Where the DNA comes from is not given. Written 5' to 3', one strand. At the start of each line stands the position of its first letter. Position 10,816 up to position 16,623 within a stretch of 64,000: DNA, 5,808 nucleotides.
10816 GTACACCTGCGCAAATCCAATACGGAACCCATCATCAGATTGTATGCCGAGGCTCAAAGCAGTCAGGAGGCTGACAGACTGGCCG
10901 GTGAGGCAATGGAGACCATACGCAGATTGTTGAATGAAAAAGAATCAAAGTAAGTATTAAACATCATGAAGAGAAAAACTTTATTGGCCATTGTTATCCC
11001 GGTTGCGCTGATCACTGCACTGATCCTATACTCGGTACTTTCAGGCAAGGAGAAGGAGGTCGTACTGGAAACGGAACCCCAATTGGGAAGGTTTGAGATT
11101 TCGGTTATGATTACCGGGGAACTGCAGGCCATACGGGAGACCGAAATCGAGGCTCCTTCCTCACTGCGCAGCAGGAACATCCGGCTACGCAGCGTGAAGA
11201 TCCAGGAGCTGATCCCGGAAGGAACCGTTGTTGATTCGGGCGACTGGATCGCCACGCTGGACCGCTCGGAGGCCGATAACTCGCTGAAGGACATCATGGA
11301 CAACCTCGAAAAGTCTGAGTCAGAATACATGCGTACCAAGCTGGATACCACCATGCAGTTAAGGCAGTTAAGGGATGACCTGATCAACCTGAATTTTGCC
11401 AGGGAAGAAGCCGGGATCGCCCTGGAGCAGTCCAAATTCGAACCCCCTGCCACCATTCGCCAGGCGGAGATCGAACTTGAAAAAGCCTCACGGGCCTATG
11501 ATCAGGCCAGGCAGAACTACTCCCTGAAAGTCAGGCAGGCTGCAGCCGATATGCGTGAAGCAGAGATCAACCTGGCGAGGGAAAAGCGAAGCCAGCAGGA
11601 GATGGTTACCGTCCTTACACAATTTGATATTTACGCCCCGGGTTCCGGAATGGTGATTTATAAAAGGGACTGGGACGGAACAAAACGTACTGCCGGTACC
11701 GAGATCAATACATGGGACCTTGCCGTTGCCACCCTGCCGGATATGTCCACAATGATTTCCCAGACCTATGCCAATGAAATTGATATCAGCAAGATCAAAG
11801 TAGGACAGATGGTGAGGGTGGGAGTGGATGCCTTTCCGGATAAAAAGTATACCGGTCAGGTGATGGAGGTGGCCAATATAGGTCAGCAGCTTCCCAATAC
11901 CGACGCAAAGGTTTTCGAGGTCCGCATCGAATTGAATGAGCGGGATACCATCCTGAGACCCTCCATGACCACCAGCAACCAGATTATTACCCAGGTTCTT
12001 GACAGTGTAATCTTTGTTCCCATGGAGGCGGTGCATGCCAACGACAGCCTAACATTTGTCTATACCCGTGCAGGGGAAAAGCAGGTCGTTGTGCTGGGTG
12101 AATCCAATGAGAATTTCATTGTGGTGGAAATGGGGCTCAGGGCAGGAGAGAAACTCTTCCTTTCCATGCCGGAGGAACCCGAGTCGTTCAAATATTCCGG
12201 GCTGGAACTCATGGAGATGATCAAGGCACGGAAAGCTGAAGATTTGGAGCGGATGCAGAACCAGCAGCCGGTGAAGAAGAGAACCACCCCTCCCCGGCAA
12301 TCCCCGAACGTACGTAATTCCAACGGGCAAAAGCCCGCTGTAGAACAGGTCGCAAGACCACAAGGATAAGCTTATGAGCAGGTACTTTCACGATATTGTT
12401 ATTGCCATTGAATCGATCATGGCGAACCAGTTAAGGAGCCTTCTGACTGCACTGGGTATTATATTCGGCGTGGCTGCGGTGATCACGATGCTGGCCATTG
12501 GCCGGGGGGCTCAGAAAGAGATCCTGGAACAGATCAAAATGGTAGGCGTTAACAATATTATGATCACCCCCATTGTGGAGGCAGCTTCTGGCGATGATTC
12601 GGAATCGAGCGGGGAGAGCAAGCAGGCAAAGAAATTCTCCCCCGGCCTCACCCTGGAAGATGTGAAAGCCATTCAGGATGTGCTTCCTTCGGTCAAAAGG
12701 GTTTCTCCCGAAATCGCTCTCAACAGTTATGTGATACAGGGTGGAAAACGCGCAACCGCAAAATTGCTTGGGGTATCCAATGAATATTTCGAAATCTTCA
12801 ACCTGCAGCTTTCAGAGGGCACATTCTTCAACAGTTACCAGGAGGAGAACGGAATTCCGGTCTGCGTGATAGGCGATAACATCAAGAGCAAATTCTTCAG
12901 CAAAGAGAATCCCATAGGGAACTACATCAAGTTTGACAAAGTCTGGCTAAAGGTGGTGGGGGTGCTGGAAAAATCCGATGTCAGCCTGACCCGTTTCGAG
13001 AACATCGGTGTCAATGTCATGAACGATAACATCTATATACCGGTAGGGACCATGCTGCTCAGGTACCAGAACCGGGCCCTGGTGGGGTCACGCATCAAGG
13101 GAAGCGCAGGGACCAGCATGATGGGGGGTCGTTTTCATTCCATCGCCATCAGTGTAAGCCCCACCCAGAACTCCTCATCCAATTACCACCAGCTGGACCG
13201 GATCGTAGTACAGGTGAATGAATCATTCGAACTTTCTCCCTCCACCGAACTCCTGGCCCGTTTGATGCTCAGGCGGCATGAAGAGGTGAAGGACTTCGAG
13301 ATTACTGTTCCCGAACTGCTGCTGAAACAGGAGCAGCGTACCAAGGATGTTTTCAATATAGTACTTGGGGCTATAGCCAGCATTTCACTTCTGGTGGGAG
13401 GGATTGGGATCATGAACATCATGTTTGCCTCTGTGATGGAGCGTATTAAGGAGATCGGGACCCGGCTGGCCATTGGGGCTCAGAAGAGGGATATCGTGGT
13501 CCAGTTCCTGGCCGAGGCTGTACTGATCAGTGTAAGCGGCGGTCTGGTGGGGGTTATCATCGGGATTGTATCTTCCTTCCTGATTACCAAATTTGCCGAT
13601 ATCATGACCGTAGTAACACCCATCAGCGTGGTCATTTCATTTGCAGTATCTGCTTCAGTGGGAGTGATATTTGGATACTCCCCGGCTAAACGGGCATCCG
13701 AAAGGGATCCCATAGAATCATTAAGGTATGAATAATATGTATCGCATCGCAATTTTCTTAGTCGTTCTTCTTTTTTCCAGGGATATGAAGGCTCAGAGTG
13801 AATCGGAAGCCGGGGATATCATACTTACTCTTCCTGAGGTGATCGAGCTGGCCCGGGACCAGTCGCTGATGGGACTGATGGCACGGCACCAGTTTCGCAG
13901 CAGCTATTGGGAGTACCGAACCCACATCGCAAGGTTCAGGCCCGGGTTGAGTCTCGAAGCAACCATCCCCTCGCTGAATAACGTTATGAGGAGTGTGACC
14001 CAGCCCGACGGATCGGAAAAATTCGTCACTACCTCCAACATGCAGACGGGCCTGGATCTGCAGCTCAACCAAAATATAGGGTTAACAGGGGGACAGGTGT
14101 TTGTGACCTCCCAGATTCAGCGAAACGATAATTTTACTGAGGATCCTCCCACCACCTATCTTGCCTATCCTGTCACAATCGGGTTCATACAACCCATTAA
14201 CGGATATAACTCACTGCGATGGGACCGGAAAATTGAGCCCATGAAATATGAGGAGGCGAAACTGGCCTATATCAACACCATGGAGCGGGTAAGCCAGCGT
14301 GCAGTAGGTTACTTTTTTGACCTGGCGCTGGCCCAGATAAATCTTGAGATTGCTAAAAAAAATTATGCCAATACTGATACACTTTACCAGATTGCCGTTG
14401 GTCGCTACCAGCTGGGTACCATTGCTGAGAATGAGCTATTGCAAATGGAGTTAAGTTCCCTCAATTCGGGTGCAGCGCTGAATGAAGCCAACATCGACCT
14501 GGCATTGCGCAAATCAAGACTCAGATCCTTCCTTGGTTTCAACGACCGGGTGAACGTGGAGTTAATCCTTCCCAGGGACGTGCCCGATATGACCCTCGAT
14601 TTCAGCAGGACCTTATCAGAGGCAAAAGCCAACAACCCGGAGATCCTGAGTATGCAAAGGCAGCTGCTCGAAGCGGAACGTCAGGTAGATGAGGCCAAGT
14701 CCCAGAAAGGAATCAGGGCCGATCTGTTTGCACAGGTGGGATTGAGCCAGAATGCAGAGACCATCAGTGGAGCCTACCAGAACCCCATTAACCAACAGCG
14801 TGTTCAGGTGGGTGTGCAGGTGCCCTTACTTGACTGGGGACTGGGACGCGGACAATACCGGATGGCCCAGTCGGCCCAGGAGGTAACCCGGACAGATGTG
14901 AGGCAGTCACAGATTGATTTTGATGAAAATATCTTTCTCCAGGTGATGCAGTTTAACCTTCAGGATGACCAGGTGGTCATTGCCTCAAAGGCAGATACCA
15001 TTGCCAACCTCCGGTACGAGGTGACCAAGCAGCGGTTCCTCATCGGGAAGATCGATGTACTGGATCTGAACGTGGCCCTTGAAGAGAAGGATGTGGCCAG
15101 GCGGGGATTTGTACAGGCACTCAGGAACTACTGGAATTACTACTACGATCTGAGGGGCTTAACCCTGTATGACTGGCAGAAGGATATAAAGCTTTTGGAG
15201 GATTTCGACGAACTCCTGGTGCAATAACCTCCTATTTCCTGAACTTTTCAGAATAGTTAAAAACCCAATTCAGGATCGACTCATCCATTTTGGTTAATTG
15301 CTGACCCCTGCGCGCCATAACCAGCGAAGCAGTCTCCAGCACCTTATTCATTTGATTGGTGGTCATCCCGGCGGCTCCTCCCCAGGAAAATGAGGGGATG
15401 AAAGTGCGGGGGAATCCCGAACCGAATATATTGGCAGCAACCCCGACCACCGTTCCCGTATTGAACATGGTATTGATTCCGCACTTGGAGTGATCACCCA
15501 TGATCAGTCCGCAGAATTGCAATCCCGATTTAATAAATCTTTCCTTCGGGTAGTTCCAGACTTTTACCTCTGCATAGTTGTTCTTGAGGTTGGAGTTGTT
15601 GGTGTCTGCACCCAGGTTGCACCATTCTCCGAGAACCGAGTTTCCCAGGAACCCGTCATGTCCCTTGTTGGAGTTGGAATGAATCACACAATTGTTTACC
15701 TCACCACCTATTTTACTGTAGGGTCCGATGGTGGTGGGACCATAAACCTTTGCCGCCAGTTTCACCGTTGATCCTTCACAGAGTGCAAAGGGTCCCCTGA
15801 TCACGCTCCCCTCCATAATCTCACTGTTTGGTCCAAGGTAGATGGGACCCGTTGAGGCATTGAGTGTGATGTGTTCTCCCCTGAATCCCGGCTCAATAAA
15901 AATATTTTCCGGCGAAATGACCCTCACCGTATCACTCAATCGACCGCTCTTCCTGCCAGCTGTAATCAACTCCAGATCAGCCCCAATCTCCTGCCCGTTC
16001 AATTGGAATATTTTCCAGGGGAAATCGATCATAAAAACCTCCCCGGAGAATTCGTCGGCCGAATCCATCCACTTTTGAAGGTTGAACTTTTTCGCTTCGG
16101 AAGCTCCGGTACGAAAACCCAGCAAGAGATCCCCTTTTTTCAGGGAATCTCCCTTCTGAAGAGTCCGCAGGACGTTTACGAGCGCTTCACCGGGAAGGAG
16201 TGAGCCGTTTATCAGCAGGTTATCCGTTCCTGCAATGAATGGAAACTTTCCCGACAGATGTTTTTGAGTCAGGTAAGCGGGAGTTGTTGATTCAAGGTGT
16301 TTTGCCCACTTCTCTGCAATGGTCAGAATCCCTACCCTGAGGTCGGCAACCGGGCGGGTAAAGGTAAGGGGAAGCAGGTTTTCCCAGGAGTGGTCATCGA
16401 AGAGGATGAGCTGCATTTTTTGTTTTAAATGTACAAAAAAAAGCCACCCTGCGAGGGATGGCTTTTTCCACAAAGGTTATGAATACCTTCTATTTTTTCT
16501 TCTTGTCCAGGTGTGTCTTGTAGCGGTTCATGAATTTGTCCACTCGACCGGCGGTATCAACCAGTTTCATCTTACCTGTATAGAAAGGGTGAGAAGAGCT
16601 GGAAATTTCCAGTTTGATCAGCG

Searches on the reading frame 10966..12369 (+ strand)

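Call 85: search_protein_families(library=pfam, proteins=[window:10966-12369:+], max_evalue=0.00001)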
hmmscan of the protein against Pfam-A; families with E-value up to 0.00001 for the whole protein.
window:10966-12369:+ (467 aa): 1 family
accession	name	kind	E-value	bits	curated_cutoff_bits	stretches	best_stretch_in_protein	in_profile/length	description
PF16576.10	HlyD_D23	-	4.3e-12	46.2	30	1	167-335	59-213/214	Barrel-sandwich domain of CusB or HlyD membrane-fusion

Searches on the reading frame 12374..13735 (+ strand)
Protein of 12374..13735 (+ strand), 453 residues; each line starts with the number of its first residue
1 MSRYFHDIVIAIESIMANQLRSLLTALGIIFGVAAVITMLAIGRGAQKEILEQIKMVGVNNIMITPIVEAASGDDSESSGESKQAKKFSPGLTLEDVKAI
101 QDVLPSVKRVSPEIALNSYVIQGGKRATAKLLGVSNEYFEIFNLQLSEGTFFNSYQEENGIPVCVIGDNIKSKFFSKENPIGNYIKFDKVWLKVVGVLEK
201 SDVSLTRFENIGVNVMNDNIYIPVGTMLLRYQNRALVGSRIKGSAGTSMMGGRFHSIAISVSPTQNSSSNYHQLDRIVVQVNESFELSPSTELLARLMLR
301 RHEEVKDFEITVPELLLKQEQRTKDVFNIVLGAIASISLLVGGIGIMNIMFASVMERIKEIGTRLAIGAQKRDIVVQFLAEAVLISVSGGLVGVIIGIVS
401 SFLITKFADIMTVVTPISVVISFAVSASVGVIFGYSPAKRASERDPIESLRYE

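Call 85: search_protein_families(library=pfam, proteins=[window:12374-13735:+], max_evalue=0.00001)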
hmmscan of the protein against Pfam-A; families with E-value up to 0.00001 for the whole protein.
window:12374-13735:+ (453 aa): 2 families
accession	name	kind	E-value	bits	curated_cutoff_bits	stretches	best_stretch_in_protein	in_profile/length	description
PF12704.14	MacB_PCD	-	2.1e-38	133.1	27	1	22-264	1-194/207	MacB-like periplasmic core domain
PF02687.27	FtsX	-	2.3e-19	70.1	25.5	1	333-445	2-119/120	FtsX-like permease C-terminal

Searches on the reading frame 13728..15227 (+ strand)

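Call 85: search_protein_families(library=pfam, proteins=[window:13728-15227:+], max_evalue=0.00001)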
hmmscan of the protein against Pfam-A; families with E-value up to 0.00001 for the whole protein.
window:13728-15227:+ (499 aa): 1 family
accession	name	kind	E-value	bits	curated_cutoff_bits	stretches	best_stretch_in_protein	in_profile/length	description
PF02321.23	OEP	-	4.7e-33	115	22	2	294-479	3-186/187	Outer membrane efflux protein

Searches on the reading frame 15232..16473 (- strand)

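Call 86: search_protein_families(library=pfam, proteins=[window:15232-16473:-], max_evalue=0.00001)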
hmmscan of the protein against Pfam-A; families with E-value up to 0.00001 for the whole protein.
window:15232-16473:- (413 aa): 1 family
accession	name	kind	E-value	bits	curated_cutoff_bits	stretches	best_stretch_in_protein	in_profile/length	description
PF13562.11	NTP_transf_4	-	1.3e-46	158.9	27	1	22-175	1-153/153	Sugar nucleotidyl transferase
